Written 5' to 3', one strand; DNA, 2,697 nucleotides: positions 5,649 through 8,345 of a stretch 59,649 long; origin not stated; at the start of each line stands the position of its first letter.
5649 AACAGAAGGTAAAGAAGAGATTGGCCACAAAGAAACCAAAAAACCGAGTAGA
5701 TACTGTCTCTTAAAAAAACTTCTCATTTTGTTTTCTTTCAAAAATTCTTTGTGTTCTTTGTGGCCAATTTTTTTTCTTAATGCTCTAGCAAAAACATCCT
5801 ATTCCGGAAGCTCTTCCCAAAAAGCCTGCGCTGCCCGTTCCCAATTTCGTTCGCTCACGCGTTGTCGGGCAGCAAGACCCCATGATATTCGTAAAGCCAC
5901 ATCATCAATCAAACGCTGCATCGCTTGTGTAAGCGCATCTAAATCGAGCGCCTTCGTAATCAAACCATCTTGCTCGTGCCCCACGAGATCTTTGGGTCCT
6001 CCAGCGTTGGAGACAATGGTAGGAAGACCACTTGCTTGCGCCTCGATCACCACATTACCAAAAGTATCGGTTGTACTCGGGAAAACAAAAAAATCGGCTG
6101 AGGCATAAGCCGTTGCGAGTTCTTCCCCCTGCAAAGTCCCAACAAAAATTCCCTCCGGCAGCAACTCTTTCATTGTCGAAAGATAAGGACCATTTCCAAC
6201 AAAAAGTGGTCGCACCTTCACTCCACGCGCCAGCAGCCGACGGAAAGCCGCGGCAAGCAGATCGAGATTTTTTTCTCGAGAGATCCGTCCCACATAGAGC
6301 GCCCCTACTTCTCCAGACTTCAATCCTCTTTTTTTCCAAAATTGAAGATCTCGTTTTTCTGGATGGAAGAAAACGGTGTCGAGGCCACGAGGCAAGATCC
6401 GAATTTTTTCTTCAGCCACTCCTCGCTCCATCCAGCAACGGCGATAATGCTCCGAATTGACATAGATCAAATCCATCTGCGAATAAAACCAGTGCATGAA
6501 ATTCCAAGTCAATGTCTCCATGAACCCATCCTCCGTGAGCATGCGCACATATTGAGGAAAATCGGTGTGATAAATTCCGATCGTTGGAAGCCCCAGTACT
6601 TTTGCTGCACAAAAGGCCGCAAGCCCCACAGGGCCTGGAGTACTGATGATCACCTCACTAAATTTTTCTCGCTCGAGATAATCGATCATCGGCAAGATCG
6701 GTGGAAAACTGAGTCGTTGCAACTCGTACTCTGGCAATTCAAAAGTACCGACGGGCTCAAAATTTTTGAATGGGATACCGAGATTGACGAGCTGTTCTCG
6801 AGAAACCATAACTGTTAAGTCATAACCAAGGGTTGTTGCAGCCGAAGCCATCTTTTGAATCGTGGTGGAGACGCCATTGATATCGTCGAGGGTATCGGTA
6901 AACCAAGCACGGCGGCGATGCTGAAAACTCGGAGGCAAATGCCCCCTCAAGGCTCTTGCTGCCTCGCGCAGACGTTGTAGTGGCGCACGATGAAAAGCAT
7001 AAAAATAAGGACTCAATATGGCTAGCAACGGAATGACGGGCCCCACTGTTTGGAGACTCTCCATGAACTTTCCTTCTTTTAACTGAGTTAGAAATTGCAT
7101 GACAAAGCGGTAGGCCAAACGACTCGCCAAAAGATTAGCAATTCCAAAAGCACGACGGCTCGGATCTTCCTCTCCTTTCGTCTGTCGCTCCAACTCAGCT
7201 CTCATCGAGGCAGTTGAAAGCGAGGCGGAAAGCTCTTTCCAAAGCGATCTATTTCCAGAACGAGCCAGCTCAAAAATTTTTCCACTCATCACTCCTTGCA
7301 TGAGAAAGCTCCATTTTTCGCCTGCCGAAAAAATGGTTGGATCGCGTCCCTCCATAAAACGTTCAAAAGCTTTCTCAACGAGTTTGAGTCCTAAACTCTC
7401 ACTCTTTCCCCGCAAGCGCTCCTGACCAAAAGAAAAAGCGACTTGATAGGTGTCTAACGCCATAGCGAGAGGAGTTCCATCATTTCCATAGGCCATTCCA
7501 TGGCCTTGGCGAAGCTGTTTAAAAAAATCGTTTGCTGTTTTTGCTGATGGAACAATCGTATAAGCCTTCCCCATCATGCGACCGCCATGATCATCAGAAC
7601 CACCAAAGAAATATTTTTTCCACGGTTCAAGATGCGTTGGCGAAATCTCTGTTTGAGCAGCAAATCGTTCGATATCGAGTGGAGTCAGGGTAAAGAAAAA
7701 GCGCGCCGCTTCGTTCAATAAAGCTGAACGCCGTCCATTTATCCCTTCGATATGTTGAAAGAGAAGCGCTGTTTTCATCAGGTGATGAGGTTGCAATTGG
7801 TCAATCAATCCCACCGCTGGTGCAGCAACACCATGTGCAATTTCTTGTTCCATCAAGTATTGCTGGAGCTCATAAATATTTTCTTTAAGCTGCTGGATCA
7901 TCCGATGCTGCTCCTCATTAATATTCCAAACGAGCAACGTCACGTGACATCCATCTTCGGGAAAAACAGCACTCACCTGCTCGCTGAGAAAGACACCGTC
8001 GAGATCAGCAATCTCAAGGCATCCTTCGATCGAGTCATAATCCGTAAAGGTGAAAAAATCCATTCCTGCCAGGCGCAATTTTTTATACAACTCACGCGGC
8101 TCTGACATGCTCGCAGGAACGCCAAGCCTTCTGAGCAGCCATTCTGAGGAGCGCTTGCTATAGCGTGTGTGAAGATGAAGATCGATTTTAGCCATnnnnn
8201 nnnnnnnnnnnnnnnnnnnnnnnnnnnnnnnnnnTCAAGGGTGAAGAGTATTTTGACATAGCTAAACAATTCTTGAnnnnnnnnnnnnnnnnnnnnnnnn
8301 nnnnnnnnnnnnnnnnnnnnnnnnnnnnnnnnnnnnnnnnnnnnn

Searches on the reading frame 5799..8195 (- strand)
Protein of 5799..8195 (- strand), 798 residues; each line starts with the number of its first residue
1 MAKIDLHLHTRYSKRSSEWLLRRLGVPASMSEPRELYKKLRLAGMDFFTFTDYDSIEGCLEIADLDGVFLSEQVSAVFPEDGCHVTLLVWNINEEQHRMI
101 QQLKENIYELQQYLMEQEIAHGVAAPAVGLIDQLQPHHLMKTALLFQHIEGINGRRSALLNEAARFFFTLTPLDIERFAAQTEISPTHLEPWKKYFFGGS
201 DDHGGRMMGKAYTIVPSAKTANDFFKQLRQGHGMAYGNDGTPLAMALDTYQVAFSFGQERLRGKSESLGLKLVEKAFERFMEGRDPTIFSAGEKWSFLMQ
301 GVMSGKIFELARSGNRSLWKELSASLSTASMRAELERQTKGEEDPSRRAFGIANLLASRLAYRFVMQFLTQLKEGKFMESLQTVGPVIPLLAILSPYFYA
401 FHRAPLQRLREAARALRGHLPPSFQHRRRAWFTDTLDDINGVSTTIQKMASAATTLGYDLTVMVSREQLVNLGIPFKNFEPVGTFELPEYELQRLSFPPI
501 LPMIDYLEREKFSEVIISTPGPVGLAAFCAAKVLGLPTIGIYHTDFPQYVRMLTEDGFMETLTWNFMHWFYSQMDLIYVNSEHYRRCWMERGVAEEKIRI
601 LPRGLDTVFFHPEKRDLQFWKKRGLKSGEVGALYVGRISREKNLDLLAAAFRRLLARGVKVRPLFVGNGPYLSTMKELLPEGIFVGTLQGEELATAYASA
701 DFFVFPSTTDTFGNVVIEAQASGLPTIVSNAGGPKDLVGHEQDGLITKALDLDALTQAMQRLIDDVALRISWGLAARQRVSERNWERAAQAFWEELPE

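Call 49: search_protein_families(library=pfam, proteins=[window:5799-8195:-], max_evalue=0.00001)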
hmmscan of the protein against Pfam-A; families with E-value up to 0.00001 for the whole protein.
window:5799-8195:- (798 aa): 5 families
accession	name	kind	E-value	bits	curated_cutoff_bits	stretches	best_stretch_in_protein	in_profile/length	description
PF00534.26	Glycos_transf_1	-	7.8e-29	100.8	26.4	1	622-779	8-172/172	Glycosyl transferases group 1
PF13692.12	Glyco_trans_1_4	-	2e-28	99.9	27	1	632-765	4-142/142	Glycosyl transferases group 1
PF13439.12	Glyco_transf_4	-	5.1e-19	69.4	28.5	1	439-607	1-168/170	Glycosyltransferase Family 4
PF20706.3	GT4-conflict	-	2e-08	34.1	26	1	691-791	273-384/385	Family 4 Glycosyltransferase in conflict systems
PF13579.12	Glyco_trans_4_4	-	2.9e-08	34.6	29.7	1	440-604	1-158/158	Glycosyl transferase 4-like domain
